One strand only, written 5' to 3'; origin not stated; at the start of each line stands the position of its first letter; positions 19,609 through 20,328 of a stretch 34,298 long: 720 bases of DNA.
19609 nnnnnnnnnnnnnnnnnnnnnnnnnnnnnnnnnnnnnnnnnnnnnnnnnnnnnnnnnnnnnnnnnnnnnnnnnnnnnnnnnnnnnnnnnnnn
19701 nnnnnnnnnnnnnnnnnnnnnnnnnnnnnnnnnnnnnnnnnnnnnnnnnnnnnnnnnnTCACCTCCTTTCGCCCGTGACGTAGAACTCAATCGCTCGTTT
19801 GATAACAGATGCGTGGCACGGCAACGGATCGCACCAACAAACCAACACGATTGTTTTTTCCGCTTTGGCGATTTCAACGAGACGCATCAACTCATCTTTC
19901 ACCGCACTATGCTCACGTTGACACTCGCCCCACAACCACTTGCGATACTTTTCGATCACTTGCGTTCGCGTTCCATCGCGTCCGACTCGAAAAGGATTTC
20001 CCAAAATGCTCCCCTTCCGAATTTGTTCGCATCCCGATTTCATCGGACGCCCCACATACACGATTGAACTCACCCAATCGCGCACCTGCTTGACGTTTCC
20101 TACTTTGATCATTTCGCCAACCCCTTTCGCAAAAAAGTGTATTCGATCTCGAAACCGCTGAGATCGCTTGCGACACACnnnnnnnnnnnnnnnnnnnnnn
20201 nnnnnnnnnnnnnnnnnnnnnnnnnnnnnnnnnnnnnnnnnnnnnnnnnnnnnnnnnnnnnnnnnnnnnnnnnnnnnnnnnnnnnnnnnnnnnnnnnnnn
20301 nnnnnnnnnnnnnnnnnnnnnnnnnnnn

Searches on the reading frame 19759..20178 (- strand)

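Call 71: search_protein_families(library=pfam, proteins=[window:19759-20178:-], max_evalue=0.01)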
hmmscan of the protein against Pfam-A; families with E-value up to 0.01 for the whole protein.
window:19759-20178:- (139 aa): 2 families
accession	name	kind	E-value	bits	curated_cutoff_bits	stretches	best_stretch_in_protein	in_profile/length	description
PF14216.11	DUF4326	-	4e-19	69.5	25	1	39-127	12-81/82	Domain of unknown function (DUF4326)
PF22751.1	DUF488-N3a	-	0.0078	17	27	0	87-131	72-115/118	Active DUF488-N3 subclade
